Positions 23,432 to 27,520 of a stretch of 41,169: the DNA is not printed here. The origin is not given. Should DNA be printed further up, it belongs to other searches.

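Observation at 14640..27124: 12.5 kb translationally coupled operon: HTH-SNF2-DUF3883 helicase, UvrD-like helicase, DUF1156 methyltransferase, RNxxxH protein, DUF499 ATPase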

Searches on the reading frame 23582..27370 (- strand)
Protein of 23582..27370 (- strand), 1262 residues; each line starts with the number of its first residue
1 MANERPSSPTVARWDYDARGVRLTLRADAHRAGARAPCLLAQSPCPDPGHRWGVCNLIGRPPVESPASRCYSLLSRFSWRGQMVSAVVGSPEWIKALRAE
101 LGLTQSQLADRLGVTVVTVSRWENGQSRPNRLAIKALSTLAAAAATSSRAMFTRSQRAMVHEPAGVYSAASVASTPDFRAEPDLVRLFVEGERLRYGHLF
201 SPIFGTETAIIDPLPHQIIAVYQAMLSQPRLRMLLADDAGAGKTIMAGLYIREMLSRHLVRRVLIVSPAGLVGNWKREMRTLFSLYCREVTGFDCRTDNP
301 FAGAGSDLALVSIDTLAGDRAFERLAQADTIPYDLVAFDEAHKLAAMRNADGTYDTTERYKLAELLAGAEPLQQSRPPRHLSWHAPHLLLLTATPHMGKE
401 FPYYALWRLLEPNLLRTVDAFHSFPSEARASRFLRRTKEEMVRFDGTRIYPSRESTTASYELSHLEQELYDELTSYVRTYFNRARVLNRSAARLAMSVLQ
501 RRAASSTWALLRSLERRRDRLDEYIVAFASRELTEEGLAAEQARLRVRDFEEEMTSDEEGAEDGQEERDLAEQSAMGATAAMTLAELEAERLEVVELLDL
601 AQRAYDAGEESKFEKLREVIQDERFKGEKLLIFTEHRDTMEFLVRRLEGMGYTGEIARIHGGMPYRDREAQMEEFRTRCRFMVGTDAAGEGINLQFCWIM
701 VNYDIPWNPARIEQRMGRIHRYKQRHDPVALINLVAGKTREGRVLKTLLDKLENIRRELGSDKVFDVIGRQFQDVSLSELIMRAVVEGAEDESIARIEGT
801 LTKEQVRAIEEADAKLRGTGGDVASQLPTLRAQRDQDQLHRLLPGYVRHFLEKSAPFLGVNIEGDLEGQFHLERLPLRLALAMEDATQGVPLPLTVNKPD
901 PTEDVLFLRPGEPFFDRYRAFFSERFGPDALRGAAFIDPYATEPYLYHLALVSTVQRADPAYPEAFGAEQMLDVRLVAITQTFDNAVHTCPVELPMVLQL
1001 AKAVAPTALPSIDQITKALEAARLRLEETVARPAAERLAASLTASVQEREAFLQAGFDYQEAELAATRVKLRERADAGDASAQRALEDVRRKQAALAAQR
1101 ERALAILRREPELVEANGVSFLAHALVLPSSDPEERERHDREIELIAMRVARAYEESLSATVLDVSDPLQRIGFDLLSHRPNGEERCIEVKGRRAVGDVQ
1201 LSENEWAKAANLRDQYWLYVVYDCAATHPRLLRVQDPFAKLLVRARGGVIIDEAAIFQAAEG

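Call 3: search_protein_families(library=pfam, proteins=[window:23582-27370:-], max_evalue=0.01)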
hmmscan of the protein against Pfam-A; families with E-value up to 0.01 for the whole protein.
window:23582-27370:- (1262 aa): 12 families
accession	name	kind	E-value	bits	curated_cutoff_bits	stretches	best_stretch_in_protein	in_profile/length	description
PF00271.37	Helicase_C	-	4.4e-25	88.5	23.5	1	612-722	2-109/110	Helicase conserved C-terminal domain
PF13020.12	NOV_C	-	6.6e-18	65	22.1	1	1143-1231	1-88/91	Protein NO VEIN, C-terminal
PF01381.28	HTH_3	-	3.4e-13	49.9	23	1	94-138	1-45/55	Helix-turn-helix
PF13560.12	HTH_31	-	2.5e-08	34.5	27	1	95-141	7-54/64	Helix-turn-helix domain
PF00176.29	SNF2-rel_dom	-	4.9e-08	32.8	24.9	1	231-344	18-137/290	SNF2-related domain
PF04851.21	ResIII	-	1.5e-07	31.9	22.5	1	212-358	3-141/164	Type III restriction enzyme, res subunit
PF15731.11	MqsA_antitoxin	-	5.2e-06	27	30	1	82-140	62-120/131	Antitoxin component of bacterial toxin-antitoxin system, MqsA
PF00270.35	DEAD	-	0.00024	21.3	26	1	217-395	4-160/167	DEAD/DEAH box helicase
PF13545.12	HTH_Crp_2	-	0.00088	19.6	27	1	98-121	18-41/70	Crp-like helix-turn-helix domain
PF13384.12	HTH_23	-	0.0013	19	24.6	1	97-122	13-37/50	Homeodomain-like domain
PF12844.13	HTH_19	-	0.0016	18.8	30.2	1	94-134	4-44/64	Helix-turn-helix domain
PF13443.12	HTH_26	-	0.0048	17.6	22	0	94-143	2-49/63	Cro/C1-type HTH DNA-binding domain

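Call 4: search_protein_families(library=padloc, proteins=[window:23582-27370:-], max_evalue=0.01)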
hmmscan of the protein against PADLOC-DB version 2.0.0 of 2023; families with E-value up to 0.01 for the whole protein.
window:23582-27370:- (1262 aa): 62 families (the best 25 are shown)
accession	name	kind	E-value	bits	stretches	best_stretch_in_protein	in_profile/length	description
PDLC00659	HmaA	-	4e-160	533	2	170-876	62-764/1176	SNF2 helicase / DEAD-box helicase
PDLC02620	DrmD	-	1.6e-99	332.2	1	211-804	98-661/1060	DrmD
PDLC02500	BrxHI|BrxHII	-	1.6e-94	316.2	1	207-812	86-662/933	BrxHI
PDLC02621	DrmD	-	1.2e-90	303.1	1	216-804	125-708/1040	DrmD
PDLC02504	BrxHI|BrxHII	-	8.2e-78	260.3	1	208-896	105-748/971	BrxHII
PDLC02572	DrmA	-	2.3e-61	205.9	1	227-802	132-703/1043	DrmA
PDLC02623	DrmD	-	5.2e-51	171.5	2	432-852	384-750/1040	DrmD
PDLC02634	DrmD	-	1.9e-49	166.2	1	209-759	88-619/900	DrmD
PDLC02619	DrmD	-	1.4e-48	163.7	3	669-757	480-568/872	DrmD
PDLC02632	DrmD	-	7.7e-48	161.4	1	228-736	138-638/662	DrmD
PDLC02633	DrmD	-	4.1e-47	158.7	1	221-769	134-682/839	DrmD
PDLC02840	DpdE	-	5.5e-35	118.9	2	580-742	513-673/1091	DpdE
PDLC02624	DrmD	-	1.2e-29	101.3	1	251-772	2-520/652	DrmD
PDLC02843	DpdE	-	2.7e-28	96.4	2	214-419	160-321/1091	DpdE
PDLC02853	DpdE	-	3.5e-27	92.8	1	210-783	95-661/985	DpdE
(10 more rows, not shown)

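Call 5: search_protein_families(library=ncbifam, proteins=[window:23582-27370:-], max_evalue=0.01)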
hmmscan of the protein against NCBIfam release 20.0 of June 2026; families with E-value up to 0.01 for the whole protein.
window:23582-27370:- (1262 aa): 35 families (the best 25 are shown)
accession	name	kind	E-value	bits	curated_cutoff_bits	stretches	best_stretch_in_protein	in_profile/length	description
NF038317.1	DISARM_DrmD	equivalog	9.9e-100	335.3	610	1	225-811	119-695/1021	DISARM system SNF2-like helicase DrmD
NF038318.1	DISARM_DrmD_b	equivalog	1.9e-47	162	950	3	668-758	476-566/868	DISARM system SNF2-like helicase DrmD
NF041062.1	DpdE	equivalog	4.8e-45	153.9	500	1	211-738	152-657/1048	protein DpdE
NF042964.1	phospholipD_antiphage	equivalog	1.6e-38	132.7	1100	2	566-761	632-828/895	phospholipase D-like domain-containing anti-phage protein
NF003426.0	PRK04914.1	equivalog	9e-33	113.5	576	1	198-727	139-596/959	RNA polymerase-associated protein RapA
NF058637.1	helic_SCO1167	equivalog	1.1e-17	63.5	1200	2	609-753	761-904/932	SCO1167/SCO6262 family helicase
NF053675.1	pilus_reg_Snf2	equivalog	2.8e-16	58.8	1100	2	607-746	857-995/1029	pilus expression-regulating Snf2 family helicase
NF002340.1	PRK01297.1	equivalog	5.5e-11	41.9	564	1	597-721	221-342/372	ATP-dependent RNA helicase RhlB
TIGR03830.1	CxxCG_CxxCG_HTH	subfamily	7.4e-11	41.9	61.8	1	86-142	63-118/127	type II TA system antitoxin MqsA family protein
NF010337.0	PRK13766.1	equivalog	9.6e-11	40.5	610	1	607-749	344-491/781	Hef nuclease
NF008744.0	PRK11776.1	equivalog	1e-10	40.8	524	1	597-729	214-343/460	ATP-dependent RNA helicase DbpA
NF053631.1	RNA_helic_CshA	equivalog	4.8e-09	35.6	646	1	600-725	212-334/434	degradosome RNA helicase CshA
NF041790.1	anti-phage_ZorD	equivalog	1.6e-08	33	1500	1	234-283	608-658/1035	type I Zorya anti-phage system protein ZorD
NF008394.0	PRK11192.1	equivalog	6.1e-08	31.9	507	1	602-732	223-351/441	ATP-dependent RNA helicase SrmB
NF041951.1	phage_RstR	subfamily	9.3e-08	32.3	80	1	93-138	6-51/108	RstR family transcriptional repressor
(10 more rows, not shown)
